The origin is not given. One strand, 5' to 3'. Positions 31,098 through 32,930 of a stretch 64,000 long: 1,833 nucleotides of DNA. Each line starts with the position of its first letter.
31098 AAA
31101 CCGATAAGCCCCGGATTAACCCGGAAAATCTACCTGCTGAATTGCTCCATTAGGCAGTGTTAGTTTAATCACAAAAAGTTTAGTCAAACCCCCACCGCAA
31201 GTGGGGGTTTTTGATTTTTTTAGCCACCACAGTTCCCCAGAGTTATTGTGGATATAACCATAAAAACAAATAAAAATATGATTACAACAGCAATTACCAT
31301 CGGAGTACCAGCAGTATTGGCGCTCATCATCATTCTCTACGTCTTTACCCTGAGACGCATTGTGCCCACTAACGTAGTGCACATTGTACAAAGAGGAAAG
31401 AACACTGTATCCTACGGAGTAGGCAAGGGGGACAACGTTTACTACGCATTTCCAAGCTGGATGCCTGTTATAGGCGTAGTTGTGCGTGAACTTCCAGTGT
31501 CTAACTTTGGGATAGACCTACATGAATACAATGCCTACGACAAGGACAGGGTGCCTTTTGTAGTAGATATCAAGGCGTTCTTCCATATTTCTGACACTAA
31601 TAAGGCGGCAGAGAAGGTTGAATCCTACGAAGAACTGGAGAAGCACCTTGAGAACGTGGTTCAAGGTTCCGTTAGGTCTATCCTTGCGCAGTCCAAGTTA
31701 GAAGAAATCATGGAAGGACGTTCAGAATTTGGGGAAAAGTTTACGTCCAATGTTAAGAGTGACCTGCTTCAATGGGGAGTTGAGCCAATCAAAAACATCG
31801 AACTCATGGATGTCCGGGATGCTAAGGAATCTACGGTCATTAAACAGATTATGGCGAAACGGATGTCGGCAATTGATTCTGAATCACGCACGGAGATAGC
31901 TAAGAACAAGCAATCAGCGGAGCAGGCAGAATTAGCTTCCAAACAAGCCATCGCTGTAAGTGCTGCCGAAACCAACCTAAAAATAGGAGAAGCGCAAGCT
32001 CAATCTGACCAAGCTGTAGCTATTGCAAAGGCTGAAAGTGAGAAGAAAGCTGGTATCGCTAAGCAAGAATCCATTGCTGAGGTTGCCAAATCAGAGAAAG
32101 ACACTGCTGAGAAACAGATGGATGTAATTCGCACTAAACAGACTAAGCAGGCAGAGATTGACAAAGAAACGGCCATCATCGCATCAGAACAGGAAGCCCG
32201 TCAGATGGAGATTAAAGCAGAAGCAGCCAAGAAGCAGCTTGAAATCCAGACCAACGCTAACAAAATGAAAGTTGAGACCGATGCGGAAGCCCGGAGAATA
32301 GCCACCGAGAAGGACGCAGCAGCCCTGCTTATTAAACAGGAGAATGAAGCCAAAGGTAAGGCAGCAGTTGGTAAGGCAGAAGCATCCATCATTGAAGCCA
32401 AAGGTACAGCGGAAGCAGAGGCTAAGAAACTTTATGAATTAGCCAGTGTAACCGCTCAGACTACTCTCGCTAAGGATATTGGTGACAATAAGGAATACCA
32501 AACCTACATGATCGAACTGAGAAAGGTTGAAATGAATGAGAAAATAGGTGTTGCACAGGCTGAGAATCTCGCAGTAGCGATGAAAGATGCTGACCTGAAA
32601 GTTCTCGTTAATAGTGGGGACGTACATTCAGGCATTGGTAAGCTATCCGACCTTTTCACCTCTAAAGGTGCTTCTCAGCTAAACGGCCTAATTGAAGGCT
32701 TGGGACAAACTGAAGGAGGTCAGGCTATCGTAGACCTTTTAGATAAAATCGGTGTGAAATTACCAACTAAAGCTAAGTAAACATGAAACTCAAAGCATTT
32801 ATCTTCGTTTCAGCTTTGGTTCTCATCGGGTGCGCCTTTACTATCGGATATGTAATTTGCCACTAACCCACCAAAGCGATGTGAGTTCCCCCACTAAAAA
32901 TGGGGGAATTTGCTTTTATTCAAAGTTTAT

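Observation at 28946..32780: Membrane-directed accessory cassette: patatin-like phospholipase, antisense TM plus coiled-coil gene, lipoprotein and flotillin-like SPFH protein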

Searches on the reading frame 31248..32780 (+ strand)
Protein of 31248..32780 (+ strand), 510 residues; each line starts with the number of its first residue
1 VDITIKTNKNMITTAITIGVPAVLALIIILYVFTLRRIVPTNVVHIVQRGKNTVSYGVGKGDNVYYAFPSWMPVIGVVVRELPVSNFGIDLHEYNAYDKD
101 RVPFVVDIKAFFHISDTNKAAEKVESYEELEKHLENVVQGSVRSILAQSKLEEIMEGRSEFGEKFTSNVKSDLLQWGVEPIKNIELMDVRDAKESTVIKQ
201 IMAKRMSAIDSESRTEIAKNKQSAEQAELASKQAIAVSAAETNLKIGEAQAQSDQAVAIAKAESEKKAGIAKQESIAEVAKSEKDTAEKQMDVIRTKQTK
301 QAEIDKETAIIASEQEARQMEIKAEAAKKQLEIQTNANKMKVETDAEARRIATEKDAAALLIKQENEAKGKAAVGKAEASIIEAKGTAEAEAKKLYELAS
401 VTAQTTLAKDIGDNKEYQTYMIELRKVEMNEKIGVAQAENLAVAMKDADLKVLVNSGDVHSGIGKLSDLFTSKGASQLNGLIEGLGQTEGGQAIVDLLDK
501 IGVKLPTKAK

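Call 3: search_protein_families(library=pfam, proteins=[window:31248-32780:+], max_evalue=0.1)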
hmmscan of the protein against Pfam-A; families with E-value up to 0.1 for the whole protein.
window:31248-32780:+ (510 aa): 1 family
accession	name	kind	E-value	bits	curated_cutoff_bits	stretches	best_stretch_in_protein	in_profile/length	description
PF01145.31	Band_7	-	7.5e-16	59.1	23.6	1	47-221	3-173/176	SPFH domain / Band 7 family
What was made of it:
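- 31278..32780 (+): Phage flotillin-like SPFH protein, 500 aa from the ATG (510 aa from the GTG at 31248). N-terminal membrane segment, cytoplasm-facing SPFH domain, long Ala/Glu/Lys coiled coil and a conserved C-terminal region. Band_7 E=7.5e-16 (call 3).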

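Call 4: search_protein_families(library=phrogs, proteins=[window:31248-32780:+], max_evalue=0.01)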
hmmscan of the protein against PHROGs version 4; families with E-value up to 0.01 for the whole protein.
window:31248-32780:+ (510 aa): 0 families

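Call 7: search_dna_similar(query=window:31248-32780:+, collection=phages, mode=protein, max_rows=30)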
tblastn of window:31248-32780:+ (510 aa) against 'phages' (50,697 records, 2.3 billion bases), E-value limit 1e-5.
Records with a match: 54; places in all: 54; records where one place covers at least 80% of the query: 51.
Best place of each record, by identity: <60% 54.
By first word of the organism name: Vibrio 37; Xanthomonas 6; Brevundimonas 5; Acinetobacter 2; uncultured 1; Ralstonia 1; Erwinia 1; phage 1.
By host as written in the record: Vibrio harveyi BAA-1116 30; Vibrio campbellii BB120 5; - 4; Brevundimonas pondensis LVF1 4; Xanthomonas hortorum pv. vitians CFBP8640 3; Vibrio campbellii ATCC BAA-1116 2; Ralstonia solanacearum 1; Xanthomonas campestris pv. campestris str. 8004 1; and 4 more.
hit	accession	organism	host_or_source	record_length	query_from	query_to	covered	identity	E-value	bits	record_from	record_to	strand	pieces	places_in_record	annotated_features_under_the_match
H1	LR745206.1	uncultured phage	metagenomic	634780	19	498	94%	59.6%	8e-163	517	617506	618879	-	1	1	record has no annotation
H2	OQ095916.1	Vibrio phage Chloris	Vibrio harveyi BAA-1116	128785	19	508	96%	42.2%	3e-105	351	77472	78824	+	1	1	hypothetical protein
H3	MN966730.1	Vibrio phage Cilsick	Vibrio harveyi BAA-1116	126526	19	508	96%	42.2%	4e-105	350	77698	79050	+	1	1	hypothetical protein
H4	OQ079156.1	Vibrio phage Rocket24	Vibrio harveyi BAA-1116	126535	19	508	96%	42.2%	4e-105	350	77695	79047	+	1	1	hypothetical protein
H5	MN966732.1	Vibrio phage Chester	Vibrio harveyi BAA-1116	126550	19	508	96%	42.2%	4e-105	350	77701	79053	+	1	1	hypothetical protein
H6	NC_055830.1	Vibrio phage Chester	Vibrio harveyi BAA-1116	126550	19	508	96%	42.2%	4e-105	350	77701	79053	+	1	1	hypothetical protein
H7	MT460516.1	Vibrio phage Quinn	Vibrio harveyi BAA-1116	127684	19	508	96%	42.2%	4e-105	350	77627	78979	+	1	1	hypothetical protein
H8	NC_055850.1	Vibrio phage Quinn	Vibrio harveyi BAA-1116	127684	19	508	96%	42.2%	4e-105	350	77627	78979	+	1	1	hypothetical protein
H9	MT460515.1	Vibrio phage Cody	Vibrio harveyi BAA-1116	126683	22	508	95%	42.4%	4e-104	348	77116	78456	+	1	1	hypothetical protein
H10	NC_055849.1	Vibrio phage Cody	Vibrio harveyi BAA-1116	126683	22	508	95%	42.4%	4e-104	348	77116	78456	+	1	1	hypothetical protein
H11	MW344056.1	Vibrio phage ABurr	Vibrio harveyi BAA-1116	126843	22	508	95%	42.4%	1e-103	347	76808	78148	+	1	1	117: hypothetical protein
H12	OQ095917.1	Vibrio phage Javier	Vibrio harveyi BAA-1116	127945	22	508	95%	42.4%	1e-103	347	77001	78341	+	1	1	hypothetical protein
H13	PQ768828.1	Vibrio phage Luma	Vibrio campbellii BB120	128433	22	508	95%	42.4%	1e-103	347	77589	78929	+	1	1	hypothetical protein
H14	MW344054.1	Vibrio phage Gary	Vibrio harveyi BAA-1116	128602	22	508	95%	42.4%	1e-103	347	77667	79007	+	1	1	hypothetical protein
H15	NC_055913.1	Vibrio phage Gary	Vibrio harveyi BAA-1116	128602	22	508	95%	42.4%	1e-103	347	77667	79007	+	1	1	hypothetical protein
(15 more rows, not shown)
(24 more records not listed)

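Call 9: get_annotated_region(hit=H1, flank=10000)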
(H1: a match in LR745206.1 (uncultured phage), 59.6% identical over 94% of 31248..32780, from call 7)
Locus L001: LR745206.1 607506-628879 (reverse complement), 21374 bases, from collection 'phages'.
description: uncultured phage genome assembly, chromosome: 1.
organism: uncultured phage (NCBI taxid 278008)
taxonomy: Viruses; environmental samples
host: -; source: metagenomic; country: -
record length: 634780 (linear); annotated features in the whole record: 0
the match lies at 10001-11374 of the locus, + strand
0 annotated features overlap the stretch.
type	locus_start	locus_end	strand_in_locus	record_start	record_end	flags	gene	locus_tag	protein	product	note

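Call 10: get_annotated_region(hit=H5, flank=6000)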
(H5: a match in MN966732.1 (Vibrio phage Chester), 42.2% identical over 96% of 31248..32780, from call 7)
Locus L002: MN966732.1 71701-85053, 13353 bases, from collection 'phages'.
description: Vibrio phage Chester, complete genome.
organism: Vibrio phage Chester (NCBI taxid 2712961)
taxonomy: Viruses; Duplodnaviria; Heunggongvirae; Uroviricota; Caudoviricetes; Demerecviridae; Ermolyevavirinae; Thalassavirus; Thalassavirus chester
host: Vibrio harveyi BAA-1116; source: Chesapeake Bay oyster; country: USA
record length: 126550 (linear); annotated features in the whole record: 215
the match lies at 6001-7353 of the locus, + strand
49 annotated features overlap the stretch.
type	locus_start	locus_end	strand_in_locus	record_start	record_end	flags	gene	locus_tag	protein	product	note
CDS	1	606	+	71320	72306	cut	-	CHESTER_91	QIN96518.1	putative exodeoxyribonuclease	gp91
CDS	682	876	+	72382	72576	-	-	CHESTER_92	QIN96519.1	hypothetical protein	gp92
CDS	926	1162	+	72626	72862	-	-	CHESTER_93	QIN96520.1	hypothetical protein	gp93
CDS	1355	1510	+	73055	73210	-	-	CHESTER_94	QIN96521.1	hypothetical protein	gp94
tRNA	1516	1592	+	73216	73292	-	-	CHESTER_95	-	tRNA-Met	-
tRNA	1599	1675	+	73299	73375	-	-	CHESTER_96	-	tRNA-Lys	-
tRNA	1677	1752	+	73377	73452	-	-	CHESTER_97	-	tRNA-Glu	-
tRNA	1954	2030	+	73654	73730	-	-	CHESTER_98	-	tRNA-Ala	-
tRNA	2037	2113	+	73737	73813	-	-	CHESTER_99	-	tRNA-Met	-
CDS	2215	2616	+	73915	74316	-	-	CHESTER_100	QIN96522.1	hypothetical protein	gp100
tRNA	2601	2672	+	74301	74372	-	-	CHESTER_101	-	tRNA-Tyr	-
tRNA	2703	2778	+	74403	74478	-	-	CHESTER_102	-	tRNA-Asn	-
CDS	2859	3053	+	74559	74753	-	-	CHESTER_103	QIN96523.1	hypothetical protein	gp103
tRNA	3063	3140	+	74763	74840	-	-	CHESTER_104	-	tRNA-Asp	-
CDS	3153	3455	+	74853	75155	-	-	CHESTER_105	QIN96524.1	hypothetical protein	gp105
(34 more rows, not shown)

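Call 14: find_related_loci(query=window:31248-32780:+, collection=viral_contigs, flank=10000)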
Query window:31248-32780:+ (510 aa) in viral_contigs; peptide patterns used: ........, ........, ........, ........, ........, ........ (x = any residue, [..] = any of these).
1 stretches matched a pattern, but none encodes a relative of the query by tblastn (E <= 1e-3).

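Call 23: search_protein_families(library=padloc, proteins=[window:31248-32780:+], max_evalue=0.01)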
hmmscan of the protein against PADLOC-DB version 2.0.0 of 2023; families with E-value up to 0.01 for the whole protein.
window:31248-32780:+ (510 aa): 0 families

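Call 24: search_protein_families(library=ncbifam, proteins=[window:31248-32780:+], max_evalue=0.01)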
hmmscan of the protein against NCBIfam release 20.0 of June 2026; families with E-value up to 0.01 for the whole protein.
window:31248-32780:+ (510 aa): 1 family
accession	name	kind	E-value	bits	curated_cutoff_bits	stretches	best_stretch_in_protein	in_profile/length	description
NF058507.1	FlotScfldFlot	equivalog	5.3e-17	62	700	1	79-394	68-390/477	flotillin lipid rafts scaffold protein FloT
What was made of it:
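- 31278..32780 (+): NCBIfam FloT scores 62 bits against a cut-off of 700 (call 24).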

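Call 37: search_dna_similar(query=window:31248-32780:+, collection=phages, mode=protein, max_rows=30, rows=spread)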
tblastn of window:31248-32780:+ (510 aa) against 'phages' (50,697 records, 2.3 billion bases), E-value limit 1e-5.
Records with a match: 54; places in all: 54; records where one place covers at least 80% of the query: 51.
Best place of each record, by identity: <60% 54.
By first word of the organism name: Vibrio 37; Xanthomonas 6; Brevundimonas 5; Acinetobacter 2; uncultured 1; Ralstonia 1; Erwinia 1; phage 1.
By host as written in the record: Vibrio harveyi BAA-1116 30; Vibrio campbellii BB120 5; - 4; Brevundimonas pondensis LVF1 4; Xanthomonas hortorum pv. vitians CFBP8640 3; Vibrio campbellii ATCC BAA-1116 2; Ralstonia solanacearum 1; Xanthomonas campestris pv. campestris str. 8004 1; and 4 more.
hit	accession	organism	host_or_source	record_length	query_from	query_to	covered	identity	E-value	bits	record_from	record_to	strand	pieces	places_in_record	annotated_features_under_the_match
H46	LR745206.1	uncultured phage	metagenomic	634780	19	498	94%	59.6%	8e-163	517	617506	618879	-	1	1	record has no annotation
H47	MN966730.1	Vibrio phage Cilsick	Vibrio harveyi BAA-1116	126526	19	508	96%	42.2%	4e-105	350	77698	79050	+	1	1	hypothetical protein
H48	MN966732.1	Vibrio phage Chester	Vibrio harveyi BAA-1116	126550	19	508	96%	42.2%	4e-105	350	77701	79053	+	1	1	hypothetical protein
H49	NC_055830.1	Vibrio phage Chester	Vibrio harveyi BAA-1116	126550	19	508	96%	42.2%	4e-105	350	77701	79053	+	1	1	hypothetical protein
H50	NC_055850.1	Vibrio phage Quinn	Vibrio harveyi BAA-1116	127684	19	508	96%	42.2%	4e-105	350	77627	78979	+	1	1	hypothetical protein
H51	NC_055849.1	Vibrio phage Cody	Vibrio harveyi BAA-1116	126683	22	508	95%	42.4%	4e-104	348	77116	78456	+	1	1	hypothetical protein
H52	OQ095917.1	Vibrio phage Javier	Vibrio harveyi BAA-1116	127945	22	508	95%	42.4%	1e-103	347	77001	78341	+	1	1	hypothetical protein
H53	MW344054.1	Vibrio phage Gary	Vibrio harveyi BAA-1116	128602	22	508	95%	42.4%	1e-103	347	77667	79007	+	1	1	hypothetical protein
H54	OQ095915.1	Vibrio phage Wyman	Vibrio harveyi BAA-1116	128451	19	508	96%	42.0%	6e-105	350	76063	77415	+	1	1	hypothetical protein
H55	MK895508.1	Vibrio phage Brizo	Vibrio campbellii ATCC BAA-1116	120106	19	508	96%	42.0%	9e-105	350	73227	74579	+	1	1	105: hypothetical protein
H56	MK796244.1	Vibrio phage Achelous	Vibrio campbellii BB120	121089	19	508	96%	42.0%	9e-105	350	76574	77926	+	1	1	hypothetical protein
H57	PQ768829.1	Vibrio phage Morian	Vibrio campbellii BB120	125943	19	508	96%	42.0%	9e-105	350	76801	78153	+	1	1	hypothetical protein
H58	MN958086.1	Vibrio phage Bennett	Vibrio harveyi BAA-1116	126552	19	508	96%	42.0%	9e-105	350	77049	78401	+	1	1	hypothetical protein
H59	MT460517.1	Vibrio phage Athena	Vibrio harveyi BAA-1116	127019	19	508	96%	42.0%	9e-105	350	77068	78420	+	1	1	hypothetical protein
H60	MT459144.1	Vibrio phage Dax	Vibrio harveyi BAA-1116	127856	19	508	96%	42.0%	9e-105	350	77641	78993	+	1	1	hypothetical protein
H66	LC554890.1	Ralstonia phage RP13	Ralstonia solanacearum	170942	32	498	92%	43.6%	1e-103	346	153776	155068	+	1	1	hypothetical protein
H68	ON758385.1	Xanthomonas phage BUDD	Xanthomonas sp.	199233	28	498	92%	40.8%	3e-99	333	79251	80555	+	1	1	SPFH domain-containing protein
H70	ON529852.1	Brevundimonas phage vB_BpoS-Kabachok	Brevundimonas pondensis LVF1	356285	36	498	91%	40.3%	2e-94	320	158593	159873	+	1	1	flotillin protein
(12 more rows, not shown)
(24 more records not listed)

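Call 51: search_solved_structures(query=window:31278-32780:+, max_evalue=0.001)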
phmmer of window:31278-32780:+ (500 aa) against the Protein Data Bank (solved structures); distinct sequences matched with E-value up to 0.001: 7.
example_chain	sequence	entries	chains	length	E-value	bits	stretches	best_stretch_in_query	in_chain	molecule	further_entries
8z5g_A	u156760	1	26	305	5.2e-06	28.9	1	58-191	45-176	Protein QmcA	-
3bk6_A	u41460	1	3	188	7.2e-06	28.5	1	80-244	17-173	PH stomatin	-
9wmj_A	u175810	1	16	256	6.5e-05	25.3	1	44-231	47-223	Stomatin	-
9wkz_A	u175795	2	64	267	7.3e-05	25.1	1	44-231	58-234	Stomatin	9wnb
9z7u_F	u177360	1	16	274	8e-05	25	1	44-231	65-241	Stomatin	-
9oh9_A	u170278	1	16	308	0.00011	24.6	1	44-231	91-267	Stomatin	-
8gn9_A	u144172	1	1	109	0.00035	22.9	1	83-179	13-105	Stomatin homolog PH1511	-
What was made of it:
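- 31278..32780 (+): PDB sequence hits to QmcA and stomatin (call 51).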

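Call 55: get_annotated_region(hit=H66, flank=4000)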
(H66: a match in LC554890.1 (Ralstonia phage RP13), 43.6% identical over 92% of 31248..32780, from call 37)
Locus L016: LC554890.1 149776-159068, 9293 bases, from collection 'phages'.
description: Ralstonia phage RP13 DNA, nearly complete genome.
organism: Ralstonia phage RP13 (NCBI taxid 2743402)
taxonomy: Viruses; Duplodnaviria; Heunggongvirae; Uroviricota; Caudoviricetes
host: Ralstonia solanacearum; source: -; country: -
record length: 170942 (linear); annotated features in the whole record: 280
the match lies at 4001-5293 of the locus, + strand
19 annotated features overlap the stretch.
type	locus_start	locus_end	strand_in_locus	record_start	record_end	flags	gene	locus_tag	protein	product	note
CDS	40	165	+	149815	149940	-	-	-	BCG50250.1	hypothetical protein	ORF232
CDS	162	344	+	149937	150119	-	-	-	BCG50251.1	hypothetical protein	ORF233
CDS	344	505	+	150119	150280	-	-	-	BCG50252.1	hypothetical protein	ORF234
CDS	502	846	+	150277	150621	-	-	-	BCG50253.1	hypothetical protein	ORF235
CDS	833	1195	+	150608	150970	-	-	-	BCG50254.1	hypothetical protein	ORF236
CDS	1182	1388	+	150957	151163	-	-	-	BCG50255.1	hypothetical protein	ORF237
CDS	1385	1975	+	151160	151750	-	-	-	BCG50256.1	hypothetical protein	ORF238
CDS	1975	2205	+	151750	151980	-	-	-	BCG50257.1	hypothetical protein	ORF239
CDS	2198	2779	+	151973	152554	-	-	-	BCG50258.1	hypothetical protein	ORF240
CDS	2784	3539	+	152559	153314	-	-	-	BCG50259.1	DNA/RNA non-specific endonuclease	ORF241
CDS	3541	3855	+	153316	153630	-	-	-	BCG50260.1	hypothetical protein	ORF242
CDS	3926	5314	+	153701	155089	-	-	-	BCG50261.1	hypothetical protein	ORF243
CDS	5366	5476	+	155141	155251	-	-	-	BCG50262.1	hypothetical protein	ORF244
CDS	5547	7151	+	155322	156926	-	-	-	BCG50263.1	hypothetical protein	ORF245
CDS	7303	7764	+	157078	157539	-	-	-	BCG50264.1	hypothetical protein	ORF246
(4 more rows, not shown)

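Call 56: get_annotated_region(hit=H68, flank=4000)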
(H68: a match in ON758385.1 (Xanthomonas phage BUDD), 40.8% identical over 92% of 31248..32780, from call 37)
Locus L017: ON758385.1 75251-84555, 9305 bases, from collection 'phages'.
description: Xanthomonas phage BUDD, complete genome.
organism: Xanthomonas phage BUDD (NCBI taxid 2961708)
taxonomy: Viruses; Duplodnaviria; Heunggongvirae; Uroviricota; Caudoviricetes
host: Xanthomonas sp.; source: farm ditch water; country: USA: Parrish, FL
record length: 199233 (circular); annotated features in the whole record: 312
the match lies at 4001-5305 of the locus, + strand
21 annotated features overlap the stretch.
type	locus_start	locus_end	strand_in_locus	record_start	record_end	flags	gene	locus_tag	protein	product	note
CDS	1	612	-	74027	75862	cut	-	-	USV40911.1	hypothetical protein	-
CDS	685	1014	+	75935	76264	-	-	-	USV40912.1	hypothetical protein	-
CDS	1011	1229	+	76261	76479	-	-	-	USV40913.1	hypothetical protein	-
CDS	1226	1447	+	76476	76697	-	-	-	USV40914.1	hypothetical protein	-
CDS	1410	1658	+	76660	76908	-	-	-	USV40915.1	hypothetical protein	-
CDS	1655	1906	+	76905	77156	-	-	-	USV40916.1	hypothetical protein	-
CDS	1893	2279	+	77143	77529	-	-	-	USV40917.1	hypothetical protein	-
CDS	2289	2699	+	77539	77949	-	-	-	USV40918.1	hypothetical protein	-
CDS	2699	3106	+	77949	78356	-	-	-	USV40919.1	hypothetical protein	-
CDS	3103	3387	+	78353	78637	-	-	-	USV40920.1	hypothetical protein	-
CDS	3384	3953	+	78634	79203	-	-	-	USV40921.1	hypothetical protein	-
CDS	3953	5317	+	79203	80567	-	-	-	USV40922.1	SPFH domain-containing protein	-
CDS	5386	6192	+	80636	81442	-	-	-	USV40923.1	ATP-grasp domain-containing protein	-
CDS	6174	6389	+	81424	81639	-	-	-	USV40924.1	hypothetical protein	-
CDS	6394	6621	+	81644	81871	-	-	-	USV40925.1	hypothetical protein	-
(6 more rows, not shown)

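Call 57: get_annotated_region(hit=H70, flank=4000)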
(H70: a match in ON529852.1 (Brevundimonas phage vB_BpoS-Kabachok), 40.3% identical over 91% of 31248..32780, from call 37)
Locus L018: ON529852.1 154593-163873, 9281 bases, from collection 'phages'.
description: Brevundimonas phage vB_BpoS-Kabachok, complete genome.
organism: Brevundimonas phage vB_BpoS-Kabachok (NCBI taxid 2948600)
taxonomy: Viruses; Duplodnaviria; Heunggongvirae; Uroviricota; Caudoviricetes; Dolichocephalovirinae
host: Brevundimonas pondensis LVF1; source: sewage; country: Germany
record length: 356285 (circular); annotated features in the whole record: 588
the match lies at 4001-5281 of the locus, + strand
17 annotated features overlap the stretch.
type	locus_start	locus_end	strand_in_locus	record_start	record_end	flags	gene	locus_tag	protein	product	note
CDS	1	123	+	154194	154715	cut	-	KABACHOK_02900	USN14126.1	hypothetical protein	-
CDS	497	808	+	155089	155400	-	-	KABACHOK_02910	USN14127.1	hypothetical protein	-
CDS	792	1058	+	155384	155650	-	-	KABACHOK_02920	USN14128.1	hypothetical protein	-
CDS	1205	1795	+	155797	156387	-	-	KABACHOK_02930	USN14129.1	hypothetical protein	-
CDS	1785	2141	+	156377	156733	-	-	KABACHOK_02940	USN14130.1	hypothetical protein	-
CDS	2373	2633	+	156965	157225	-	-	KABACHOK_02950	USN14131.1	hypothetical protein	-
CDS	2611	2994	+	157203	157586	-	-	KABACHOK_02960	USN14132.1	hypothetical protein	-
CDS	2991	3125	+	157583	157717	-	-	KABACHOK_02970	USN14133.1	hypothetical protein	-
CDS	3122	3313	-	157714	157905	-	-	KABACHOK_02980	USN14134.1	hypothetical protein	-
CDS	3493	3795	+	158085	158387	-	-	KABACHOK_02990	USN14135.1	hypothetical protein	-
CDS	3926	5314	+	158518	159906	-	-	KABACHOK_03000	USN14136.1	flotillin protein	-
CDS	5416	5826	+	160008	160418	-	-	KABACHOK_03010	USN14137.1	hypothetical protein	-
CDS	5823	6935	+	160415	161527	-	-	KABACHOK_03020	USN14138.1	bifunctional NMN adenylyltransferase/nudix hydrolase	-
CDS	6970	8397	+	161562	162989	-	-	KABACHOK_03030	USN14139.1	nicotinamide phosphoribosyltransferase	-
CDS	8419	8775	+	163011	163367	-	-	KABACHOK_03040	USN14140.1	hypothetical protein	-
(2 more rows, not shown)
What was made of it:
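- Closest known: Phage flotillin or SPFH genes already annotated in phage genomes. Same: Like them, it is a stand-alone gene in an accessory region (calls 7, 10, 55-57).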

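Call 59: find_related_loci(query=A2, collection=viral_contigs, flank=10000)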
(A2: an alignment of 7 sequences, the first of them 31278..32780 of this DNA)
Query A2 (500 aa) in viral_contigs; peptide patterns used: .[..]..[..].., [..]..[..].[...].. (x = any residue, [..] = any of these).
165 stretches matched a pattern; 79 encode a relative of the query (tblastn E <= 1e-3); 77 distinct loci.
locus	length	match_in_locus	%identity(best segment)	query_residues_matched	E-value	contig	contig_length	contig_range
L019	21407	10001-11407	64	1-491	0e+0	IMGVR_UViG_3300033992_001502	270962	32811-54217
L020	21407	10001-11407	64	1-491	0e+0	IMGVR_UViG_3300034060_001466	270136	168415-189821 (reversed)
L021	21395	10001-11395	63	9-495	0e+0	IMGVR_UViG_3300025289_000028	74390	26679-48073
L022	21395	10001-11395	63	9-495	0e+0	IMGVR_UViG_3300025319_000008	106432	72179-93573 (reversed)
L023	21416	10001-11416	62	1-491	0e+0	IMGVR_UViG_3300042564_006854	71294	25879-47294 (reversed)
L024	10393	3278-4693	63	1-491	0e+0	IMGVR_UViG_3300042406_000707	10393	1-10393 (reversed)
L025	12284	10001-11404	60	2-491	0e+0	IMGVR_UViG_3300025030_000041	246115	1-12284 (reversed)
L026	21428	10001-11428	61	2-499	0e+0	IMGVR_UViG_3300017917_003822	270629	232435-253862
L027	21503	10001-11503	58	2-491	0e+0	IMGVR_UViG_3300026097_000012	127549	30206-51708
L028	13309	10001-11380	61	10-491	0e+0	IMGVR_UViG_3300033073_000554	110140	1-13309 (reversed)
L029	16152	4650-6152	60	2-491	2e-180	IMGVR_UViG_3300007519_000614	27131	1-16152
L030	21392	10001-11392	55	1-485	5e-165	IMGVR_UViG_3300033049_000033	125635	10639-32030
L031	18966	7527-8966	51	6-500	2e-153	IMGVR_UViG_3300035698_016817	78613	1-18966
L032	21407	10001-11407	64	1-491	0e+0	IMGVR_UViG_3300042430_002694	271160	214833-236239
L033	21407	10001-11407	64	1-491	0e+0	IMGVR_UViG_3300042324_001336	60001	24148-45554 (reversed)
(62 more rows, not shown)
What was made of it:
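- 31278..32780 (+): Homologues in 54 phage records (calls 7, 37) and 77 IMG/VR loci (call 59).
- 52 of 77 IMG/VR loci lie on contigs of at least 50 kb (call 59).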
